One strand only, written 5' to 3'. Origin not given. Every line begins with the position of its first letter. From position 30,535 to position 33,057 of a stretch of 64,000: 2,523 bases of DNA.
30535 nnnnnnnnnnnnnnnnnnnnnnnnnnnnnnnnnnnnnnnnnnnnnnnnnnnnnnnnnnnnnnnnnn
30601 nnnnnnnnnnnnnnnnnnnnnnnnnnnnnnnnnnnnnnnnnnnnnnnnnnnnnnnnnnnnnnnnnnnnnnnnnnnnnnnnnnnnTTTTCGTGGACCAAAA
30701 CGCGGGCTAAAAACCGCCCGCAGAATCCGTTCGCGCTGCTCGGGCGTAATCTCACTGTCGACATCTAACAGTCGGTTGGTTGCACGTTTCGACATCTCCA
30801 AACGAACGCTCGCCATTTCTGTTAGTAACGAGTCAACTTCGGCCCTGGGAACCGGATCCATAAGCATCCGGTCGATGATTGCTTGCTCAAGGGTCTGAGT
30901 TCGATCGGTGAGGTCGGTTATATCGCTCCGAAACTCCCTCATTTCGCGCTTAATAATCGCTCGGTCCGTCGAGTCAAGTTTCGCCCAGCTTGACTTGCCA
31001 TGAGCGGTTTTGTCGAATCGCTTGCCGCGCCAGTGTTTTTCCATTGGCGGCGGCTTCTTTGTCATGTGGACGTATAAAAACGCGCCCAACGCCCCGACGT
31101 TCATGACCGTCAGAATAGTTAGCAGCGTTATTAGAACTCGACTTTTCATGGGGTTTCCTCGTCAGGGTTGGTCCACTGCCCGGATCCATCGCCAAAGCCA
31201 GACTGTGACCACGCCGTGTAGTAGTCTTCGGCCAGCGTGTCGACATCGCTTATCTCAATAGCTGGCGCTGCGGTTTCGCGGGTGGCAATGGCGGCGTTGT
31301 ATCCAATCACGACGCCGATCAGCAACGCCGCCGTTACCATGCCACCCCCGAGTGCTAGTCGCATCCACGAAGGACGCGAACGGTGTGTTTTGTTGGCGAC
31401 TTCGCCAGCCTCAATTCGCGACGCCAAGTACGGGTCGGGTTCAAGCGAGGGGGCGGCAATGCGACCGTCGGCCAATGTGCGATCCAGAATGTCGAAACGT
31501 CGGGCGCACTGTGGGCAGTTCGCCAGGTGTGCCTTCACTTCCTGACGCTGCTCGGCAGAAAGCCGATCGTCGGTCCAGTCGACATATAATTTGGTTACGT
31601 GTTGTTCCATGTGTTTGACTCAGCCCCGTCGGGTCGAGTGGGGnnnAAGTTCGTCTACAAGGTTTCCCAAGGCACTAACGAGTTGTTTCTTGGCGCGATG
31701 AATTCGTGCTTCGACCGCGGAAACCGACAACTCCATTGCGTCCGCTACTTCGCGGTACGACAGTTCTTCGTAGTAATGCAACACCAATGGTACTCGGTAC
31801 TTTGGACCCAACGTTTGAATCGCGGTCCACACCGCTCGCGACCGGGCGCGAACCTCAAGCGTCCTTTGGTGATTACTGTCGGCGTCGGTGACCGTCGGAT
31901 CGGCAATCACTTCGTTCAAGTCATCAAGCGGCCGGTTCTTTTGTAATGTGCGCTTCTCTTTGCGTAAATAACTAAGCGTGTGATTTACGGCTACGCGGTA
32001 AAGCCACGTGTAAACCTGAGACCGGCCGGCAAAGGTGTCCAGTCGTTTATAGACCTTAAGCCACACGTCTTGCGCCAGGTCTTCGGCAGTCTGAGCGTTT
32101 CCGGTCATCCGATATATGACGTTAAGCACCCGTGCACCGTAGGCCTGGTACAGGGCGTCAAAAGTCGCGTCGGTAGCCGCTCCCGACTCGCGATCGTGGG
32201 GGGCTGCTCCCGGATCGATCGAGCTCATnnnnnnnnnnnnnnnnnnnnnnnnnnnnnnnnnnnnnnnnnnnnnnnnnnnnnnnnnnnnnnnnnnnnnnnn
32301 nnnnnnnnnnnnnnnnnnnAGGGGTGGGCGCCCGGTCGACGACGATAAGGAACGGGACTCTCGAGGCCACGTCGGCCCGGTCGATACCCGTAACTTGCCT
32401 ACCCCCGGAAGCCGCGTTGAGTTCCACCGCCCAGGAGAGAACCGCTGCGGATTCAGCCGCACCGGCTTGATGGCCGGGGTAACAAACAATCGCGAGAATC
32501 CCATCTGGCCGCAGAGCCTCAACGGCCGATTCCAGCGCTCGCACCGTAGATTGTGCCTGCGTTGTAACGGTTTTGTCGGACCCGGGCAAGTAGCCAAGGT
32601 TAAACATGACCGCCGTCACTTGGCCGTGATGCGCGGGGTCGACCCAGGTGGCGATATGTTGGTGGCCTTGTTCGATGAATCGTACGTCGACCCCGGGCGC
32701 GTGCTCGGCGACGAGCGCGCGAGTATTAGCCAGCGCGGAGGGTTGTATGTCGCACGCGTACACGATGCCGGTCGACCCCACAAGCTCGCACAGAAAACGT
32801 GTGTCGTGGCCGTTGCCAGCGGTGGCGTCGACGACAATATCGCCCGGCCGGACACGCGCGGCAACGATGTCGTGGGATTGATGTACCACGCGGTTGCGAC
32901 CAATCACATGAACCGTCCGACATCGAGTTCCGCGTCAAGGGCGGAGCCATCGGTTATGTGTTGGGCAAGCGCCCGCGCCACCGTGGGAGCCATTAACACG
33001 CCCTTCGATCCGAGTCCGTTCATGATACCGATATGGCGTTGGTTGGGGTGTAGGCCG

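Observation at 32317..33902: Split mnmC: standalone FAD oxidase translationally coupled to an MnmM (YtqB-type) methyltransferase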

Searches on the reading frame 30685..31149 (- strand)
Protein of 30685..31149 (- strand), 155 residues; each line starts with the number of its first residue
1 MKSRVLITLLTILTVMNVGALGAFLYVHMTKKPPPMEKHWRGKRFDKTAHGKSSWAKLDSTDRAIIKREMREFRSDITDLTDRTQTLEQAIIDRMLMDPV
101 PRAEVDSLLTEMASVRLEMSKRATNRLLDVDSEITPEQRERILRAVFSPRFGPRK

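Call 56: search_protein_families(library=pfam, proteins=[window:30685-31149:-], max_evalue=0.001)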
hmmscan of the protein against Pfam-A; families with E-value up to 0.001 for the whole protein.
window:30685-31149:- (155 aa): 1 family
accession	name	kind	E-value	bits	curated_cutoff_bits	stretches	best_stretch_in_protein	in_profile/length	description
PF13801.11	Metal_resist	-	2.6e-08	34.5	29.2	1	18-141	10-125/125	Heavy-metal resistance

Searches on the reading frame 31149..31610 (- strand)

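Call 56: search_protein_families(library=pfam, proteins=[window:31149-31610:-], max_evalue=0.001)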
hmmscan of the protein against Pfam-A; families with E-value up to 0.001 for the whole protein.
window:31149-31610:- (154 aa): 1 family
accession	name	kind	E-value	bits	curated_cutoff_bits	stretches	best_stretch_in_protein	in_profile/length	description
PF13490.11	zf-HC2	-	3.1e-08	34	22.2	1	5-36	4-35/35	Putative zinc-finger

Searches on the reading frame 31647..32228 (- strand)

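Call 56: search_protein_families(library=pfam, proteins=[window:31647-32228:-], max_evalue=0.001)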
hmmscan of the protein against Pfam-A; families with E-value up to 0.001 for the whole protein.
window:31647-32228:- (194 aa): 4 families
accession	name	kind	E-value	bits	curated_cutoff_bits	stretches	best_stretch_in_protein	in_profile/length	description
PF04542.20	Sigma70_r2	-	2.7e-19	69.2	24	1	26-94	1-71/71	Sigma-70 region 2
PF08281.18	Sigma70_r4_2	-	2.7e-17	62.6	25.7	1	131-183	2-54/54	Sigma-70, region 4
PF04545.22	Sigma70_r4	-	1e-07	31.8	24.1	1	136-183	1-48/50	Sigma-70, region 4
PF04297.20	UPF0122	-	0.0003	21.4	22.7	0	147-184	25-62/101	Putative helix-turn-helix protein, YlxM / p13 like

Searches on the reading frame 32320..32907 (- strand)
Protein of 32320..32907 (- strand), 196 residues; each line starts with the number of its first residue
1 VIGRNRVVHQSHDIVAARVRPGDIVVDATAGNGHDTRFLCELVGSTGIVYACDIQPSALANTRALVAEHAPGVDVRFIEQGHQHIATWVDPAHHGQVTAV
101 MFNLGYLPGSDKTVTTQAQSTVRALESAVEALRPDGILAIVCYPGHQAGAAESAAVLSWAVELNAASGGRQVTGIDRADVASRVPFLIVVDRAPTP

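Call 6: search_protein_families(library=pfam, proteins=[window:32320-32907:-], max_evalue=0.01)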
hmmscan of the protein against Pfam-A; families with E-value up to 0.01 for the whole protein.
window:32320-32907:- (196 aa): 10 families
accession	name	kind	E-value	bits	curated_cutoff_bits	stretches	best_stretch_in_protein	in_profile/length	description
PF06962.18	rRNA_methylase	-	1.8e-37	128.7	22.7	1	49-167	1-115/137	Putative rRNA methylase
PF13649.12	Methyltransf_25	-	1.3e-06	29.4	27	1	25-111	1-81/97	Methyltransferase domain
PF01795.25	Methyltransf_5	-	2.8e-06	27.5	27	1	18-105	17-101/309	MraW methylase family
PF13847.12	Methyltransf_31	-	3.4e-06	27.2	27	1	22-140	4-109/145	Methyltransferase domain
PF10017.15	Methyltransf_33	-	0.0018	17.8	23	1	10-102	52-142/304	Histidine-specific methyltransferase, SAM-dependent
PF08242.18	Methyltransf_12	-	0.0022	19.1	30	0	27-137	2-97/98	Methyltransferase domain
PF01728.25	FtsJ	-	0.0034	17.8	24.1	1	19-138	19-135/181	FtsJ-like methyltransferase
PF01209.24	Ubie_methyltran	-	0.0049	16.7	20.1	0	18-79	44-104/233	ubiE/COQ5 methyltransferase family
PF08241.18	Methyltransf_11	-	0.005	17.9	21.2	0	27-140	2-95/95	Methyltransferase domain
PF01189.24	Methyltr_RsmB-F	-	0.0078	16.3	27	0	20-59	7-46/199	16S rRNA methyltransferase RsmB/F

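Call 7: search_protein_families(library=ncbifam, proteins=[window:32320-32907:-], max_evalue=0.01)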
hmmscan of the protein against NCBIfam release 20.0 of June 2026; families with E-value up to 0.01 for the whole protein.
window:32320-32907:- (196 aa): 15 families
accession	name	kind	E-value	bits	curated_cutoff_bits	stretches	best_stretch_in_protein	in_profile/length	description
NF053511.1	tRNA_U34_MnmM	equivalog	7.6e-56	188.5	135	1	6-191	2-181/183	tRNA 5-(aminomethyl)-2-thiouridylate-methyltransferase MnmM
NF001240.0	PRK00216.1-1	equivalog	1.4e-05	24.2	378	1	10-82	52-124/251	bifunctional demethylmenaquinone methyltransferase/2-methoxy-6-polyprenyl-1,4-benzoquinol methylase UbiE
NF043040.1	corrin_prot_MT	hypoth_equivalog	2.7e-05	23.7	180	1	9-140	28-147/216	corrinoid protein-associated methyltransferase CpaM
NF008823.0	PRK11873.1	subfamily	6.4e-05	22.6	263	1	17-66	73-122/272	arsenite methyltransferase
NF047649.1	MTase_UXPK_star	exception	7.3e-05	21.9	460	1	18-68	74-124/283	methyltransferase/UXPK-star double selenoprotein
NF040538.1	methyl_ArsM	equivalog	0.00011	21.5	500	1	19-70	59-110/356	arsinothricin biosynthesis methyltransferase ArsM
TIGR04364.1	methyltran_FxLD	equivalog_domain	0.00016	20.9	320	1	16-69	77-129/394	methyltransferase, FxLD system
NF001556.0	PRK00377.1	equivalog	0.00054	19.8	238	1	16-78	35-97/198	cobalt-precorrin-6Y C(15)-methyltransferase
NF041537.1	ArsM_AhpD_UU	exception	0.00069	18.5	510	1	18-85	73-139/345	arsenite methyltransferase/AhpD domain selenoprotein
NF011493.0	PRK14901.1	equivalog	0.00095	18.1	540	1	18-59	251-292/447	16S rRNA (cytosine(967)-C(5))-methyltransferase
NF047729.1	tRNAMtaseTaw21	equivalog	0.0012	18.1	400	1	11-58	96-142/250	tRNA 4-demethylwyosine(37)-methyltransferase Taw21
TIGR00438.1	rrmJ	equivalog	0.0031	17.1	300.15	1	19-57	30-68/188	23S rRNA (uridine(2552)-2'-O)-methyltransferase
TIGR00006.1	TIGR00006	equivalog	0.0037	16.7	154.3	0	17-105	19-103/310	16S rRNA (cytosine(1402)-N(4))-methyltransferase RsmH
TIGR03438.1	egtD_ergothio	equivalog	0.0088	15.3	290.9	0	8-105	50-145/301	L-histidine N(alpha)-methyltransferase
NF008264.0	PRK11036.1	equivalog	0.009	15.5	366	0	5-144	27-151/261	tRNA uridine 5-oxyacetic acid(34) methyltransferase CmoM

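Call 10: search_solved_structures(query=window:32320-32907:-, max_evalue=0.01, show_alignments=2)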
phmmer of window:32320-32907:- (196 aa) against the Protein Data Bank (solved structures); distinct sequences matched with E-value up to 0.01: 11.
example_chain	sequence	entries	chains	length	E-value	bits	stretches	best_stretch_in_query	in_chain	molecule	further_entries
4pon_A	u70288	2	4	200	4.3e-40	140.5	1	7-191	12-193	Putative RNA methylase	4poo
8h0s_A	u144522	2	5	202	7.7e-40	139.7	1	7-191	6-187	Putative rRNA methylase YtqB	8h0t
3eey_A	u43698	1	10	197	7.3e-32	113.7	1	8-161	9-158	Putative rRNA methylase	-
8h1a_A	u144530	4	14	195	3e-31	111.7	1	6-190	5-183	rRNA methylase YtqB | 16S rRNA (Cytosine(1402)-N(4))-methyltransferase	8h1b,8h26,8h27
3mti_A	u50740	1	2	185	3.4e-26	95.2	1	6-165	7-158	rRNA methylase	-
3lby_A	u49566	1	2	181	9.5e-26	93.7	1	6-166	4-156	Putative uncharacterized protein SMU.1697c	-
1ixk_A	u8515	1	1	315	2.3e-06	30.6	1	14-66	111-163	Methyltransferase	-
3lga_A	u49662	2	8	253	0.0048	19.7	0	14-55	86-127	SAM-dependent methyltransferase | SAM-dependent methyltransferase, putative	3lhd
3mb5_A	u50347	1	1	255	0.0049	19.7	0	14-55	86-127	SAM-dependent methyltransferase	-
3tka_A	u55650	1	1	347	0.0066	19.3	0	16-64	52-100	Ribosomal RNA small subunit methyltransferase H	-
1wg8_A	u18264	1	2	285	0.0088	18.9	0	13-86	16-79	predicted S-adenosylmethionine-dependent methyltransferase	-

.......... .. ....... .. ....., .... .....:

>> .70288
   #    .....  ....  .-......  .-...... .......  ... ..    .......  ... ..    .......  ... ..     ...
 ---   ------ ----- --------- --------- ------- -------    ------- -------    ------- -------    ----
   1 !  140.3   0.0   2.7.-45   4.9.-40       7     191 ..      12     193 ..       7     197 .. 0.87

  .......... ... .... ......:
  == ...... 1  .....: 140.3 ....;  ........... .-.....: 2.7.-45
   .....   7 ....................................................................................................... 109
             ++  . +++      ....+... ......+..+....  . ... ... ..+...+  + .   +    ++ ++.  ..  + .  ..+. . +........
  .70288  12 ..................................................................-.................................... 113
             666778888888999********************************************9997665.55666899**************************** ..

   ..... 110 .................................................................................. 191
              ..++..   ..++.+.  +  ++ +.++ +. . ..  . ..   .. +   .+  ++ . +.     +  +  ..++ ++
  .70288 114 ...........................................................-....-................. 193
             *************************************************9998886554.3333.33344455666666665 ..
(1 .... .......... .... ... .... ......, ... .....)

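Call 19: list_cluster_members(proteins=[P0001, window:32320-32907:-, P0118])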
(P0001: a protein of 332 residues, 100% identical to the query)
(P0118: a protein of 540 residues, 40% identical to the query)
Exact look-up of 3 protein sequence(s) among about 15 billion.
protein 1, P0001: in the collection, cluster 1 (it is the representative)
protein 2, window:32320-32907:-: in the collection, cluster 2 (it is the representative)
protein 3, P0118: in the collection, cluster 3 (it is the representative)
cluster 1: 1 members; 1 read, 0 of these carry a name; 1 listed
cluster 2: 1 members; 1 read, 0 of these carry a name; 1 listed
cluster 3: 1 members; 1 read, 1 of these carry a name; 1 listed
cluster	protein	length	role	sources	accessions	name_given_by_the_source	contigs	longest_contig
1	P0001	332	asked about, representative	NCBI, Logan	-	-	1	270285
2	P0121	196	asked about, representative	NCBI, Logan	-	-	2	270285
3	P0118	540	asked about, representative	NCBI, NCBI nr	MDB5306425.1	MAG: bifunctional tRNA ((5)s(2)U34)-methyltransferase/FAD-dependent cmnm(5)s(2)U34 ... | bifunctional tRNA ((5)s(2)U34)-methyltransferase/FAD-dependent cmnm(5)s(2)U34 ...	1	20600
